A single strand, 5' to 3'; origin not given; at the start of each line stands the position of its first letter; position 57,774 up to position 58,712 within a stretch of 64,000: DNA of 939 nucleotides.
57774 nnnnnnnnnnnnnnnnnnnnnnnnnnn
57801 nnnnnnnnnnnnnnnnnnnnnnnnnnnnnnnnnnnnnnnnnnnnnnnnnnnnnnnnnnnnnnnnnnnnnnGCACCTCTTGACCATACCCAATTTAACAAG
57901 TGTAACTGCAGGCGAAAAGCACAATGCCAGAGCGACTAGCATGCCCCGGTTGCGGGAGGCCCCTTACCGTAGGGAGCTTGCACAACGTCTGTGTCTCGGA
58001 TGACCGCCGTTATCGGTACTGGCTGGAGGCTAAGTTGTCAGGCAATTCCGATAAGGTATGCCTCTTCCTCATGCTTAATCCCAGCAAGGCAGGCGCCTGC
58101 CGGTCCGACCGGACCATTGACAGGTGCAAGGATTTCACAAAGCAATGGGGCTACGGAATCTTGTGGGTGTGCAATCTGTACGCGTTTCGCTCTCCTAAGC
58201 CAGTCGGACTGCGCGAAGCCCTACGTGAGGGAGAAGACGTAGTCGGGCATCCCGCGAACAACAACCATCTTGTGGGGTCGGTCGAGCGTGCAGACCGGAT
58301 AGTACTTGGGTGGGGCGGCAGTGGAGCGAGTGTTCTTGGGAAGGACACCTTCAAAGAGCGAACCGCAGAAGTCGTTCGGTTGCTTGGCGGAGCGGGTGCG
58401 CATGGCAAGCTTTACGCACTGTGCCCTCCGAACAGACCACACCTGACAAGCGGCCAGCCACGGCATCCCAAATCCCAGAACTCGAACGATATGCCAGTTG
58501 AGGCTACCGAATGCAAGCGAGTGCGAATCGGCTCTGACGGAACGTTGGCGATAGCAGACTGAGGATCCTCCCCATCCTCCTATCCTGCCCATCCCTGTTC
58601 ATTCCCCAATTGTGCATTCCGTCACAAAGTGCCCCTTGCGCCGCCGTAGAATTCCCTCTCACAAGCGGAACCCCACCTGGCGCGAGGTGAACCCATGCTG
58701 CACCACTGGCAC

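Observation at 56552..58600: Low-GC islet between miaB and nadC: DUF4258 toxin-like + DUF2283::PD-(D/E)XK fusion + DUF1643, a candidate undescribed TA-linked nuclease/defence module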

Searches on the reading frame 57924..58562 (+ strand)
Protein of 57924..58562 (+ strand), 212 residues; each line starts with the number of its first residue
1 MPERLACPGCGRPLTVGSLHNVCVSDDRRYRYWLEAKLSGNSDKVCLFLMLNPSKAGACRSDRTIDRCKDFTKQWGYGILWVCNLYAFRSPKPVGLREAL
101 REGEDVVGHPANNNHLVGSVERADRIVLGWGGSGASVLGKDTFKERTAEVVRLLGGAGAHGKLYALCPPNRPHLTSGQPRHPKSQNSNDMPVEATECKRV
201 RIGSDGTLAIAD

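Call 3: search_protein_families(library=pfam, proteins=[window:57924-58562:+], max_evalue=1)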
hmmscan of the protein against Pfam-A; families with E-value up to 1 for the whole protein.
window:57924-58562:+ (212 aa): 1 family
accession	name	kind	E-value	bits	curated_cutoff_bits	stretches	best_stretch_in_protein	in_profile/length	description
PF07799.17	DUF1643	-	2.8e-26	92.6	22.5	1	31-182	1-133/134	Protein of unknown function (DUF1643)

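Call 4: search_protein_families(library=padloc, proteins=[window:57924-58562:+], max_evalue=1)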
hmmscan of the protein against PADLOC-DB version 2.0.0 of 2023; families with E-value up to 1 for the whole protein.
window:57924-58562:+ (212 aa): 0 families

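Call 5: search_protein_families(library=ncbifam, proteins=[window:57924-58562:+], max_evalue=1)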
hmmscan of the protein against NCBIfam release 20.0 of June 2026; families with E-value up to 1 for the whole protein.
window:57924-58562:+ (212 aa): 0 families

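Call 25: find_homologous_proteins(query=window:57924-58559:+)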
Query window:57924-58559:+ (212 aa): 40 proteins with E <= 0.001 among 454 candidates.
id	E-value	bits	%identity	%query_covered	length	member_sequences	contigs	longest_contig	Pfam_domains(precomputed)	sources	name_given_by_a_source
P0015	1.4e-144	497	100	100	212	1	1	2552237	PF07799.18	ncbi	-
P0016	1.9e-119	415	84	100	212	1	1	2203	PF07799.18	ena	-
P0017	5.2e-80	286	62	98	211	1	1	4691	PF07799.18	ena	-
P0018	7.8e-65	237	57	95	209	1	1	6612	PF07799.18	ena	-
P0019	5.1e-63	231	55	95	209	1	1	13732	PF07799.18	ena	-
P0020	3.5e-60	221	57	92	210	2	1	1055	PF07799.18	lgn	-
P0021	5.6e-49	185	49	97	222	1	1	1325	PF07799.18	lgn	-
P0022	6.1e-39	152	48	86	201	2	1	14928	PF07799.18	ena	-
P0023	2.9e-38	150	47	97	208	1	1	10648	PF07799.18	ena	-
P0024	1.6e-34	137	45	82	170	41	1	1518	PF07799.18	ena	-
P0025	9.9e-34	135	45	84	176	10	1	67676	PF07799.18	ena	-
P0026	5.5e-33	132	46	82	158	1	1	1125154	PF07799.18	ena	-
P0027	8.2e-33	132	46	82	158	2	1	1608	PF07799.18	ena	-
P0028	6.8e-32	129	45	82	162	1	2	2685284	PF07799.18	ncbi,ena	-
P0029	1.5e-31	128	44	77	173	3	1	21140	PF07799.18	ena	-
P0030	4.4e-31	126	46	77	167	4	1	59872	PF07799.18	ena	-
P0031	1.2e-29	121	39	89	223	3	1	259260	PF07799.18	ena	-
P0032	3.4e-29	120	41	85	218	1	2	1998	PF07799.18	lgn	-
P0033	5.0e-29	119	43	83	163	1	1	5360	PF07799.18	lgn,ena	-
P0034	5.0e-29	119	43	83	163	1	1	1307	PF07799.18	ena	-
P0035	5.2e-29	119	43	83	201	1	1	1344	PF07799.18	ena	-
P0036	6.7e-29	119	43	83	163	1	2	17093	PF07799.18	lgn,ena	-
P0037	9.0e-29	119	43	83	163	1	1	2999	PF07799.18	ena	-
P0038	1.1e-28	118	46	77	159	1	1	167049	PF07799.18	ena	-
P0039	4.3e-28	116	41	82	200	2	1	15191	PF07799.18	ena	-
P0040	4.8e-28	116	40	86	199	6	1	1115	PF07799.18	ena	-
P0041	6.9e-28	116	42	79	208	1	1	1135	PF07799.18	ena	-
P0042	4.5e-27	113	41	82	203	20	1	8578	PF07799.18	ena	-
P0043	8.3e-27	112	43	79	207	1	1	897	PF07799.18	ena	-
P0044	8.9e-26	109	41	86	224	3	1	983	PF07799.18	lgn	-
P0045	1.6e-25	108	38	83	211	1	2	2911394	PF07799.18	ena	-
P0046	6.5e-25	106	40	89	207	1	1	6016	PF07799.18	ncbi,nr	ncbi:MAG: DUF1643 domain-containing protein [Chloroflexi bacterium]|nr:DUF1643 domain-containing pro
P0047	2.0e-24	104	38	82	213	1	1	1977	PF07799.18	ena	-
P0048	6.2e-24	103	40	85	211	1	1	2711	PF07799.18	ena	-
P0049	8.3e-22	96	38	79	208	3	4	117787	PF07799.18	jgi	-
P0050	3.6e-21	94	40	84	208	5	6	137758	PF07799.18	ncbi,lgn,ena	-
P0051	7.2e-17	80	47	38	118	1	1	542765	PF07799.18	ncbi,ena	-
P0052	1.9e-14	72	31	82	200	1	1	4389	PF07799.18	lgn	-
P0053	3.1e-14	71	33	86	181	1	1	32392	PF07799.18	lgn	-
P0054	2.5e-6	45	36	63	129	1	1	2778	PF07799.18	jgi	jgi:hypothetical protein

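Call 27: find_encoding_contigs(protein=P0016, flank=5000, max_places=3)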
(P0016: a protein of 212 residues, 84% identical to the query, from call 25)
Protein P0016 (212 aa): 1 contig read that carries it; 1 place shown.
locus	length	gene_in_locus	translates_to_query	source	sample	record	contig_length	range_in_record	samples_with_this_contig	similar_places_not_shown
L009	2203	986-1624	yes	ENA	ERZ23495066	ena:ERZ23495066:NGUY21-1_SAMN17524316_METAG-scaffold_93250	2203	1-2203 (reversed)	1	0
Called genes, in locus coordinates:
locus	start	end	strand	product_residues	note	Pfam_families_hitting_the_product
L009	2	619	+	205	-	?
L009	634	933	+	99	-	-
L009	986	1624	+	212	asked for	PF07799:DUF1643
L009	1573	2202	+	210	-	?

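Call 28: find_encoding_contigs(protein=P0017, flank=5000, max_places=3)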
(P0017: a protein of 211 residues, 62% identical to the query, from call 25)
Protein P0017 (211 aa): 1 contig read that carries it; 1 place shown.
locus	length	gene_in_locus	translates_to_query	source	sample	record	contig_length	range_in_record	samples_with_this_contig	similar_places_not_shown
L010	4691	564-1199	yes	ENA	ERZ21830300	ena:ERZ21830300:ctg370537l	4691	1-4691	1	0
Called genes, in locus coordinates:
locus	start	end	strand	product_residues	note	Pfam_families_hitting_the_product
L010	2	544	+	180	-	?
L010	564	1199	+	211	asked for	PF07799:DUF1643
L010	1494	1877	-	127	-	-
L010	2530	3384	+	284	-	PF02749:QRPTase_N, PF01729:QRPTase_C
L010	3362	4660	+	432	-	PF07676:PD40 (faint), PF26549:Tricorn_N, PF26550:Tricorn_2nd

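Call 29: find_encoding_contigs(protein=P0019, flank=8000, max_places=3)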
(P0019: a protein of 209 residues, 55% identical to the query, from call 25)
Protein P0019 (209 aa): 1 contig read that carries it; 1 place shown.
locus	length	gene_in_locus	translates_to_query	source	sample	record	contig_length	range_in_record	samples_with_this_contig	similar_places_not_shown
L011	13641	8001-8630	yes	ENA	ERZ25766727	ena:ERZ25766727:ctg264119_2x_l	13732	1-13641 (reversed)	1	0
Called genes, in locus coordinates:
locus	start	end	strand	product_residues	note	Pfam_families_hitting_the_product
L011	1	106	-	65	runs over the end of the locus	?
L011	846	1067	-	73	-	-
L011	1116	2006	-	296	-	PF01425:Amidase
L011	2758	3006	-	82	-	-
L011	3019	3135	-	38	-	-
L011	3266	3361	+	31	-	-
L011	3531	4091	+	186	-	-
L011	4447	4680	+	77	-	-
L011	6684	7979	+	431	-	PF00919:UPF0004, PF04055:Radical_SAM, PF01938:TRAM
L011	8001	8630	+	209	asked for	PF07799:DUF1643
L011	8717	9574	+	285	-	PF02749:QRPTase_N, PF01729:QRPTase_C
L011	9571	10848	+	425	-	PF00930:DPPIV_N (faint), PF07676:PD40 (faint), PF26549:Tricorn_N, PF26550:Tricorn_2nd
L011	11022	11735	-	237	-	PF00702:Hydrolase, PF12710:HAD, PF13419:HAD_2, PF13242:Hydrolase_like (weak)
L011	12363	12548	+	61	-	-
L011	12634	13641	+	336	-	?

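Call 35: predict_structure(alignment_id=A1)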
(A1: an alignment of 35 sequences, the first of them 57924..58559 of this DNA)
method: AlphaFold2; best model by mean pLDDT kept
length: 212 residues; sequences in the alignment: 35
mean_pLDDT: 92.5   pTM: 0.91
mean pLDDT of the five models: 92.5, 91.5, 91.5, 90.8, 90.6
residues with pLDDT >= 90: 172; 70-90: 37; 50-70: 2; < 50: 1
segments of 3 or more residues with pLDDT < 50: none
pLDDT, mean of each block of 10 residues (from residue 1): 81 95 94 97 97 84 95 98 93 84 92 97 97 87 95 96 95 91 87 96 94 87
secondary structure, 60 per line:
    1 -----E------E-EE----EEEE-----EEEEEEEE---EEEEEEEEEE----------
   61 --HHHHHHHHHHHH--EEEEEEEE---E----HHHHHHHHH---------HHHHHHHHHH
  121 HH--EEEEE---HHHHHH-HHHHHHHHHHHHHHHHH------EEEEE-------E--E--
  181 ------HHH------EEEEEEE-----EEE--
elements in order: E21-24 E30-37 E41-50 H63-74 E77-84 H93-101 H111-122 E125-129 H133-138 H140-156 E163-167 E196-202 E208-210

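Call 37: search_solved_structures(query=A1, max_evalue=1)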
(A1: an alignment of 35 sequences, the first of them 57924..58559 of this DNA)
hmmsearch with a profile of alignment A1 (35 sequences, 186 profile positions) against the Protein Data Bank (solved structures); distinct sequences matched with E-value up to 1: 0.

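Call 42: find_related_loci(query=A1, collection=genome_contigs, flank=6000)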
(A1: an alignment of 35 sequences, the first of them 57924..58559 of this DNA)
Query A1 (212 aa) in genome_contigs; peptide patterns used: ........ (x = any residue, [..] = any of these).
52 stretches matched a pattern; 25 encode a relative of the query (tblastn E <= 1e-3); 25 distinct loci.
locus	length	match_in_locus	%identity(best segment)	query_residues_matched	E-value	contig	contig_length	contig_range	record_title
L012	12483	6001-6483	47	15-193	4e-42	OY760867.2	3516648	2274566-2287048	MAG: Dehalococcoidia bacterium isolate ec36dd00-29ce-491f-9a3f-6816ace52b4b genome assembly, chromosome: 1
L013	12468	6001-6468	44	19-192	4e-40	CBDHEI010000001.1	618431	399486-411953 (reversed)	MAG: Dehalococcoidia bacterium isolate 8c643066-d586-4031-88eb-ae6791ed655d genome assembly, contig: contig_1, whole gen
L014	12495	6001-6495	46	11-192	7e-38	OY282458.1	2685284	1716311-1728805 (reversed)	MAG: uncultured Dehalococcoidia bacterium genome assembly, chromosome: 1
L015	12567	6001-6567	43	18-199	2e-37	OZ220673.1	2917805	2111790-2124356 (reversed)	MAG: Dehalococcoidia bacterium isolate 74ad39ee-730f-4e91-a86b-9a5c45ef094d genome assembly, chromosome: 1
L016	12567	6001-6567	42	18-199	2e-35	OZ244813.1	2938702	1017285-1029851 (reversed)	MAG: Dehalococcoidia bacterium isolate c597d9ae-e839-4a6c-83f3-3d6bda73bc97 genome assembly, chromosome: 1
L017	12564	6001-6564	43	19-199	7e-36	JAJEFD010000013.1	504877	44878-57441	MAG: Dehalococcoidia bacterium isolate p16x34bins.71 k141_791989, whole genome shotgun sequence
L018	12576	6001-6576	42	3-191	5e-36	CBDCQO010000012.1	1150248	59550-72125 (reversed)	MAG: Dehalococcoidia bacterium isolate 69a24162-ed58-4481-bed2-2caa30729e5d genome assembly, contig: contig_12, whole ge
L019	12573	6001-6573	40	10-197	3e-35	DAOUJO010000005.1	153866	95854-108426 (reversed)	MAG TPA_asm: Dehalococcoidia bacterium isolate S34_268 k113_1241200, whole genome shotgun sequence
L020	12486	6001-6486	41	18-196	1e-34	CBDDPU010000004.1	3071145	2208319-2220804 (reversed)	MAG: Dehalococcoidia bacterium isolate f7799225-1c54-49ab-8ee4-b01798a0f060 genome assembly, contig: contig_4, whole gen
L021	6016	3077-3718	39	13-212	5e-34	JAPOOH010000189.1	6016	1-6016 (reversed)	MAG: Chloroflexota bacterium isolate APA_bin_2 c_000000260230, whole genome shotgun sequence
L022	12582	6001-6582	40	12-199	5e-31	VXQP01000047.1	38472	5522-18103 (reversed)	MAG: Chloroflexi bacterium isolate SB0664_bin_11 NODE_789_length_38472_cov_20.973814, whole genome shotgun sequence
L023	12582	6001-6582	40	12-199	7e-31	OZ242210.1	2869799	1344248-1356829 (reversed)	MAG: Dehalococcoidia bacterium isolate 2dcd4ef8-4200-4d3b-942c-b6f2e12e8c0d genome assembly, chromosome: 1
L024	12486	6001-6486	38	20-191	3e-30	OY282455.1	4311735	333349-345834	MAG: uncultured Pseudomonadales bacterium genome assembly, chromosome: 1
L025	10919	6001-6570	40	18-196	3e-30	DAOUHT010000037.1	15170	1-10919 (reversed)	MAG TPA_asm: Dehalococcoidia bacterium isolate S18_111 19502, whole genome shotgun sequence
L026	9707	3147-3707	38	10-185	5e-30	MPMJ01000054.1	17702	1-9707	MAG: SAR202 cluster bacterium bin16 NODE_4063_length_17702_cov_11.606_ID_8125, whole genome shotgun sequence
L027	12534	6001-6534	41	24-211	9e-30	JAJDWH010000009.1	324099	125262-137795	MAG: Alphaproteobacteria bacterium isolate jk18x25bins.17 k141_181247, whole genome shotgun sequence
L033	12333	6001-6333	38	64-191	2e-20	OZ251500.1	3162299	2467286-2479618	MAG: Dehalococcoidia bacterium isolate 04e6ab6d-c5ba-4423-8fa6-d9e5227a47fe genome assembly, chromosome: 1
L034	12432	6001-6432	38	15-182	3e-19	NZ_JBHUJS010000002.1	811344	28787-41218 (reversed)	Pseudoduganella sp. GCM10020061 strain CGMCC 1.18519 GCM70020061_12, whole genome shotgun sequence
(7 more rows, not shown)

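Call 60: search_protein_families(library=phrogs, proteins=[window:57924-58562:+], max_evalue=0.01)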
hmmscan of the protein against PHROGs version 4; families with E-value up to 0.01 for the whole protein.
window:57924-58562:+ (212 aa): 1 family
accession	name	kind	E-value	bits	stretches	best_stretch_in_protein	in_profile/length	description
phrog_3230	-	unknown function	4.5e-30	105.6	1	21-186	10-155/167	-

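Call 66: fold_search(model_id=the predicted structure, library=pdb)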
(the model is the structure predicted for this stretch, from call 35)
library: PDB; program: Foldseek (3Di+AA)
matches with E <= 10: 707; with E <= 0.001: 0
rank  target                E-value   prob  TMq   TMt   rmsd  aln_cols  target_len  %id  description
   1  3fcx_B                5.6e-03  0.57  0.25  0.21  11.1       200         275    8  Crystal structure of human esterase D (released 2008-12-09)
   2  7yc4_B                7.2e-03  0.87  0.32  0.24   8.1       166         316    8  Acetylesterase (LgEstI) F207A (released 2023-06-07)
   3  7yc4_H                1.0e-02  0.85  0.32  0.24   8.1       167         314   11  Acetylesterase (LgEstI) F207A (released 2023-06-07)
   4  6aae_A                1.0e-02  0.82  0.33  0.25   9.5       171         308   13  Crystal structure of Chloramphenicol-Metabolizaing Enzyme EstDL136 (released 2019-02-06)
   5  7zjo_B                1.4e-02  0.82  0.33  0.24   7.1       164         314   13  Phosphorylated Thalassospira sp. esterase (released 2025-10-29)
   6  5t88_A                1.5e-02  0.66  0.30  0.14   8.3       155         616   10  Prolyl oligopeptidase from Pyrococcus furiosus (released 2017-09-06)
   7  6k1t                  1.6e-02  0.80  0.28  0.21   6.6       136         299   15  The structure of Francisella virulence factor BioJ (released 2020-04-15)
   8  8ftp_A                1.7e-02  0.75  0.27  0.24   6.4       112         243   12  FphH, Staphylococcus aureus fluorophosphonate-binding serine hydrolases H, apo form (released 2023-10-11)
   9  6can_A                1.7e-02  0.57  0.29  0.13   8.4       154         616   11  Prolyl oligopeptidase mutant S477C from Pyrococcus furiosus (released 2019-02-06)
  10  8yma_A                1.8e-02  0.69  0.31  0.16   7.2       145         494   11  CRYSTAL STRUCTURE OF A NOVEL PU PLASTIC DEGRADATION ENZYME FROM THERMAEROBACTER MARIANENSIS (released 2025-03-12)
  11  8wdm_B                2.1e-02  0.63  0.28  0.14   7.0       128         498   11  Crystal structure of a novel PU plastic degradation enzyme from Thermaerobacter marianensis (released 2024-09-18)
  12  6trw_B                2.2e-02  0.30  0.26  0.10  12.6       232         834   11  Crystal structure of DPP8 in complex with the EIL peptide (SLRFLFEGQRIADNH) (released 2021-01-13)
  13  7d79_A                2.2e-02  0.25  0.24  0.19  16.4       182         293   12  The structure of DcsB complex with its substrate analogue (released 2021-01-27)
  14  5esr                  2.4e-02  0.54  0.26  0.20  10.0       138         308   12  Crystal structure of haloalkane dehalogenase (DccA) from Caulobacter crescentus (released 2016-06-01)
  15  6khm_K                2.4e-02  0.51  0.25  0.19   8.6       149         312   10  Lipase (Open form) (released 2020-07-22)
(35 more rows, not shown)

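Call 96: search_protein_families(library=pfam, proteins=[L020:4512-5972:+, L034:4550-5995:+, L013:4183-5640:+, L014:4273-5796:+, L012:3244-4815:+, L033:3974-5437:+, L020:6517-7275:+, L013:6309-7268:+, L014:6342-7295:+, L027:6616-7581:+], max_evalue=0.001)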
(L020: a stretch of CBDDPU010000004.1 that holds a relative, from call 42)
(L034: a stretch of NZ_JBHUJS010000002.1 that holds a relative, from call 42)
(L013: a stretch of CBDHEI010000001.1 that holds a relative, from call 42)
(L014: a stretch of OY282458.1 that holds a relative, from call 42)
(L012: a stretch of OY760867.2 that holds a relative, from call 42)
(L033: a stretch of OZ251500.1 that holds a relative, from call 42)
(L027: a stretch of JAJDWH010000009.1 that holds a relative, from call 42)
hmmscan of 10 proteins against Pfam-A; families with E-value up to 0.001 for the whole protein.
L020:4512-5972:+ (486 aa): 2 families
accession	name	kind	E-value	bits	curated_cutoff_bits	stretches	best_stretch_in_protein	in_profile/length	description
PF01458.23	SUFBD_core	-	5.7e-78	262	27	1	216-457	1-232/232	SUF system FeS cluster assembly, SufBD core domain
PF19295.5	SufBD_N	-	2.5e-11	44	23.5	1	138-208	97-166/172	SufBD protein N-terminal region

L034:4550-5995:+ (481 aa): 2 families
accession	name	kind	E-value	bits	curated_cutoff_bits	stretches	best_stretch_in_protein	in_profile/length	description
PF12706.13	Lactamase_B_2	-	7.6e-14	52.2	27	1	193-312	2-132/200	Beta-lactamase superfamily domain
PF00753.33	Lactamase_B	-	8.3e-05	23.1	22.7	1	192-297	16-125/196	Metallo-beta-lactamase superfamily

L013:4183-5640:+ (485 aa): 2 families
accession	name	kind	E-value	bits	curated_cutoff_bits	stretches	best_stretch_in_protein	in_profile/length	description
PF01458.23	SUFBD_core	-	1.3e-79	267.3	27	1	214-456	1-232/232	SUF system FeS cluster assembly, SufBD core domain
PF19295.5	SufBD_N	-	8.8e-12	45.5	23.5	1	147-206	107-166/172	SufBD protein N-terminal region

L014:4273-5796:+ (507 aa): 2 families
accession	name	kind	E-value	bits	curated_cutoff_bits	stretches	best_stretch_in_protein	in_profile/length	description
PF01458.23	SUFBD_core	-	5.9e-80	268.5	27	1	236-478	1-232/232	SUF system FeS cluster assembly, SufBD core domain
PF19295.5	SufBD_N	-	8.9e-12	45.4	23.5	1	166-228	104-166/172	SufBD protein N-terminal region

L012:3244-4815:+ (523 aa): 2 families
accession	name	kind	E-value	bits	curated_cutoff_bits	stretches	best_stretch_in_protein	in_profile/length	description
PF01458.23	SUFBD_core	-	8.2e-80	268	27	1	252-494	1-232/232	SUF system FeS cluster assembly, SufBD core domain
PF19295.5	SufBD_N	-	7.4e-12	45.7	23.5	1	187-244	109-166/172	SufBD protein N-terminal region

L033:3974-5437:+ (487 aa): 2 families
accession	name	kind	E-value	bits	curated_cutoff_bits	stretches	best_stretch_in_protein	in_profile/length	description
PF00749.27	tRNA-synt_1c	-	2.3e-98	329.4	23.4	1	3-317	2-314/314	tRNA synthetases class I (E and Q), catalytic domain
PF19269.4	Anticodon_2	-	3.7e-31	108.8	23.6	1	330-483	1-140/141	Anticodon binding domain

L020:6517-7275:+ (252 aa): 5 families
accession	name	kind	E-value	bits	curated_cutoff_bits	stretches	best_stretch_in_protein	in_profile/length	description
PF00005.33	ABC_tran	-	8.1e-21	75.5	25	1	17-172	1-135/137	ABC transporter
PF02463.25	SMC_N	-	2.5e-06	27.5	40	0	28-47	25-44/220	RecF/RecN/SMC N terminal domain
PF13304.12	AAA_21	-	7.3e-05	23.4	27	0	30-47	2-19/304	AAA domain, putative AbiEii toxin, Type IV TA system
PF13555.12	AAA_29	-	0.00051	20.2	27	0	27-47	23-42/61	P-loop containing region of AAA domain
PF13671.12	AAA_33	-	0.00072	20.3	27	0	29-63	1-35/143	AAA domain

L013:6309-7268:+ (319 aa): 4 families
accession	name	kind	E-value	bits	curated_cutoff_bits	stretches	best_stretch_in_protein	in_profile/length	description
PF00005.33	ABC_tran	-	4.4e-22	79.6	25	1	83-238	1-135/137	ABC transporter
PF02463.25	SMC_N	-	3.5e-06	27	40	0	94-113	25-44/220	RecF/RecN/SMC N terminal domain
PF13304.12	AAA_21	-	2.4e-05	25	27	0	96-114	2-20/304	AAA domain, putative AbiEii toxin, Type IV TA system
PF13555.12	AAA_29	-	0.00087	19.4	27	0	84-109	13-38/61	P-loop containing region of AAA domain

L014:6342-7295:+ (317 aa): 2 families
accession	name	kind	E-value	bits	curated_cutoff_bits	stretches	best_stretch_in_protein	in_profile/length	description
PF00005.33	ABC_tran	-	1.2e-21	78.2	25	1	81-236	1-135/137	ABC transporter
PF02463.25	SMC_N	-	2e-05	24.5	40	0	92-111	25-44/220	RecF/RecN/SMC N terminal domain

L027:6616-7581:+ (321 aa): 10 families
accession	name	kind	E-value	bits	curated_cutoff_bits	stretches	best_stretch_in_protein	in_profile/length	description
PF13358.12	DDE_3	-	1.3e-35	122.9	28.6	1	152-290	1-142/146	DDE superfamily endonuclease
PF13518.12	HTH_28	-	3.4e-10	40.3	25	1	18-56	2-40/52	Helix-turn-helix domain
PF01498.24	HTH_Tnp_Tc3_2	-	9.6e-09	35.8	31.5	1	77-124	3-50/72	Transposase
PF13565.12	HTH_32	-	6.5e-08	33.5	33.7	1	45-113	2-73/73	Homeodomain-like domain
PF00292.24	PAX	-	1e-07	32.3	22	1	10-103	15-109/125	'Paired box' domain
PF13384.12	HTH_23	-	3.9e-07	30.1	24.6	1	16-56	5-45/50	Homeodomain-like domain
PF25787.1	HTH_SB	-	3.9e-05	23.8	43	1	14-58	8-52/53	Sleeping Beauty transposase HTH domain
PF01527.26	HTH_Tnp_1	-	0.00037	21.1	24.1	0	11-62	5-57/75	Transposase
PF13551.12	HTH_29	-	0.00058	20.3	28.1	1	20-68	3-53/64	Winged helix-turn helix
PF13542.12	HTH_Tnp_ISL3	-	0.00076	19.3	27.4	1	13-52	12-50/51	Helix-turn-helix domain of transposase family ISL3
